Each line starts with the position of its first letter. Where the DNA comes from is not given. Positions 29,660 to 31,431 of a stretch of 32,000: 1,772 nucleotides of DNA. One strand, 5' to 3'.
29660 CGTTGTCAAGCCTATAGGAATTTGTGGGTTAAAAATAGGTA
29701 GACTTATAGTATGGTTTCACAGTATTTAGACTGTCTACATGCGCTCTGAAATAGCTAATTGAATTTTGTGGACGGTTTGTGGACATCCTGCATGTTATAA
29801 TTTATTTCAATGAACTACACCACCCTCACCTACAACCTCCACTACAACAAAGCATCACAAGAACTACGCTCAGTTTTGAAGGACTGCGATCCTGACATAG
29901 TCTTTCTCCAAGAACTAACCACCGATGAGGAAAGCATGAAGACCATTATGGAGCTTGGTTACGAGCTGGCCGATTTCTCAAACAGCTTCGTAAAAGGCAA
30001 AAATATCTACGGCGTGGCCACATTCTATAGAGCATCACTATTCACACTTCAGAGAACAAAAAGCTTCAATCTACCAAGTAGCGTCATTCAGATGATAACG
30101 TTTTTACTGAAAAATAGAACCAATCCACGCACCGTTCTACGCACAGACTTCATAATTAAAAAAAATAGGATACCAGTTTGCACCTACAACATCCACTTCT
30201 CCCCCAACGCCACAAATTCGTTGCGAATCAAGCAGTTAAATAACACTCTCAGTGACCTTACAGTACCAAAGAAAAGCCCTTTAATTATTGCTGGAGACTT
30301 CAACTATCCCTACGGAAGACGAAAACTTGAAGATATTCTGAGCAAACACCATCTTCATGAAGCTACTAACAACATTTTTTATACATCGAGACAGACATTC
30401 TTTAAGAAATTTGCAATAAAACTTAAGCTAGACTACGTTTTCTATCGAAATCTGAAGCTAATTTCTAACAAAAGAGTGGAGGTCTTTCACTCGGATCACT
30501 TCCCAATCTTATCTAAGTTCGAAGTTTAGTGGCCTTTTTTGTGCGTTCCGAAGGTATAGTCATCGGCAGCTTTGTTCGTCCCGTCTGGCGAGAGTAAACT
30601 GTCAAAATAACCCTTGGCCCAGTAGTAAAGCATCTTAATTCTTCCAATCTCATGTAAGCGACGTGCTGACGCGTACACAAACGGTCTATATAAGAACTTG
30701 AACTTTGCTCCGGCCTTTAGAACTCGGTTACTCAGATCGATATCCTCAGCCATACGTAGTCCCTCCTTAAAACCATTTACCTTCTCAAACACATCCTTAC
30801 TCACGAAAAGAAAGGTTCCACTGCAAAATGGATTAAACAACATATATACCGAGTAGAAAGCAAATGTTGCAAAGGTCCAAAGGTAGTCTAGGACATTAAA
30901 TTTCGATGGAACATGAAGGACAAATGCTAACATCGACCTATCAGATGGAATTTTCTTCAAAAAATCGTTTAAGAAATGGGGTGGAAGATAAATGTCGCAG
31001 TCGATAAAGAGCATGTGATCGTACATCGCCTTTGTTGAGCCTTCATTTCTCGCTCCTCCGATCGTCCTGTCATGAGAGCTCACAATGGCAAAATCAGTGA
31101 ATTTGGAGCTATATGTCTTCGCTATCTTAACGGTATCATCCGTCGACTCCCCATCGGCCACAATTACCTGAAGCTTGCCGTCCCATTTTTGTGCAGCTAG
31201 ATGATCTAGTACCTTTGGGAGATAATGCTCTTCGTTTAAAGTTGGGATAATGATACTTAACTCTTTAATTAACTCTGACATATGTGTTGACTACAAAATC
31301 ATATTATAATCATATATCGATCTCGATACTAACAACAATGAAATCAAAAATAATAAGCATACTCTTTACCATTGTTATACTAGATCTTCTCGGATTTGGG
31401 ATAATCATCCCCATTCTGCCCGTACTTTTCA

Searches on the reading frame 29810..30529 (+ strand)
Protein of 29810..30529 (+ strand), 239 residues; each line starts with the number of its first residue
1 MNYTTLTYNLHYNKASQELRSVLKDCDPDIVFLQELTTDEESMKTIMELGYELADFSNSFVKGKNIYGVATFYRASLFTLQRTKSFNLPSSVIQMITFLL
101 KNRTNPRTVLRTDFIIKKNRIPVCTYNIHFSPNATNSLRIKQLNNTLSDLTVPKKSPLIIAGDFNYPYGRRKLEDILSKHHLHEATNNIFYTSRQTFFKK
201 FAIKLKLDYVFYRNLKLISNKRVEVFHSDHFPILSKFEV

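Call 6: search_protein_families(library=pfam, proteins=[window:29810-30529:+], max_evalue=0.01)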
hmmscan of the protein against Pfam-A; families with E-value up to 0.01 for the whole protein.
window:29810-30529:+ (239 aa): 2 families
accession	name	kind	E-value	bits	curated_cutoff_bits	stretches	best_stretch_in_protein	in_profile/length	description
PF03372.29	Exo_endo_phos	-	2.1e-20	73.8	24.5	1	6-230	1-225/225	Endonuclease/Exonuclease/phosphatase family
PF14529.12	Exo_endo_phos_2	-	0.00015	22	27.4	1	127-233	5-116/117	Endonuclease-reverse transcriptase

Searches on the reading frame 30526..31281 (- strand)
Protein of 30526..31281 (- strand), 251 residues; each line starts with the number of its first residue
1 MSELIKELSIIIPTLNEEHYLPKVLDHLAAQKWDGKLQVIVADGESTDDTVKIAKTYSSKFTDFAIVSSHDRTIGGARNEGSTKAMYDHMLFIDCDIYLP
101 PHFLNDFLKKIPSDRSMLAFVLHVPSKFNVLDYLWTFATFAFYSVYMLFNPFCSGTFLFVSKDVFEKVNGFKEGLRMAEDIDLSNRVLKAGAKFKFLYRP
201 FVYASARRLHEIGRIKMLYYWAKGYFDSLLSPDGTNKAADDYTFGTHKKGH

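Call 6: search_protein_families(library=pfam, proteins=[window:30526-31281:-], max_evalue=0.01)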
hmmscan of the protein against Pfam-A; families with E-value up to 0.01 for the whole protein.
window:30526-31281:- (251 aa): 7 families
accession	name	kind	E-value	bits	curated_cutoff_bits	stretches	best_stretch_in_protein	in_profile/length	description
PF00535.33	Glycos_transf_2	-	3.4e-24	86.1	23.3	1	9-167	1-166/168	Glycosyl transferase family 2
PF13641.12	Glyco_tranf_2_3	-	2.6e-11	44.4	27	1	8-205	3-212/230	Glycosyltransferase like family 2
PF10111.15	Glyco_tranf_2_2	-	5.8e-11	42.8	27.3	1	9-194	1-206/276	Glycosyltransferase like family 2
PF13506.12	Glyco_transf_21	-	2e-09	37.6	21.7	1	81-208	25-158/174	Glycosyl transferase family 21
PF13632.12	Glyco_trans_2_3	-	2.5e-05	24.6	27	1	91-205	3-124/198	Glycosyl transferase family group 2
PF02709.20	Glyco_transf_7C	-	5.9e-05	23.1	23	1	151-197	17-65/78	N-terminal domain of galactosyltransferase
PF01762.27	Galactosyl_T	-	0.0011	19.3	23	1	86-178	80-173/195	Galactosyltransferase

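Call 118: find_encoding_contigs(protein=window:30526-31281:-, flank=10000, max_places=3)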
Protein window:30526-31281:- (251 aa): 5 contigs read that carry it; 3 places shown.
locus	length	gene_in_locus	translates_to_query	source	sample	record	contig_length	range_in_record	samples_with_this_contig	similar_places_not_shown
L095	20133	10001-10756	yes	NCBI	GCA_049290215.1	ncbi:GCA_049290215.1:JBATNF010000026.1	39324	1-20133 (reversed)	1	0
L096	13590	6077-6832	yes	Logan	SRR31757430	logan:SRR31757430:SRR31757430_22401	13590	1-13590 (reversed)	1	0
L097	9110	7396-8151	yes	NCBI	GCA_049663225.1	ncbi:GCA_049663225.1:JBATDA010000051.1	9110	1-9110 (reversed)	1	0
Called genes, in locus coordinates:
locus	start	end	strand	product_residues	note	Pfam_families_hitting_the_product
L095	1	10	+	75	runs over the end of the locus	-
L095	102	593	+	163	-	-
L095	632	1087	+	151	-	PF01894:YjbQ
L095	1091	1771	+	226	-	-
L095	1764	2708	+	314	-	PF02401:LYTB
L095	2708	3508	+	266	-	PF00696:AA_kinase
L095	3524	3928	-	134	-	PF18895:T4SS_pilin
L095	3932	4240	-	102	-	PF18895:T4SS_pilin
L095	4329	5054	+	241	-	PF01255:Prenyltransf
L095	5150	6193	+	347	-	PF02661:Fic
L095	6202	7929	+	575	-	PF04675:DNA_ligase_A_N, PF01068:DNA_ligase_A_M, PF04679:DNA_ligase_A_C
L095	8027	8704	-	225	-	PF00535:Glycos_transf_2, PF10111:Glyco_tranf_2_2 (weak), PF13641:Glyco_tranf_2_3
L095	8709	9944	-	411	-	PF07690:MFS_1, PF12832:MFS_1_like, PF00083:Sugar_tr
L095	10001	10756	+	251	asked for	PF13506:Glyco_transf_21 (faint), PF13641:Glyco_tranf_2_3, PF00535:Glycos_transf_2, PF10111:Glyco_tranf_2_2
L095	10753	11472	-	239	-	PF03372:Exo_endo_phos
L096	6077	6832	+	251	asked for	PF13506:Glyco_transf_21 (faint), PF13641:Glyco_tranf_2_3, PF00535:Glycos_transf_2, PF10111:Glyco_tranf_2_2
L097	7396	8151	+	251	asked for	PF13506:Glyco_transf_21 (faint), PF13641:Glyco_tranf_2_3, PF00535:Glycos_transf_2, PF10111:Glyco_tranf_2_2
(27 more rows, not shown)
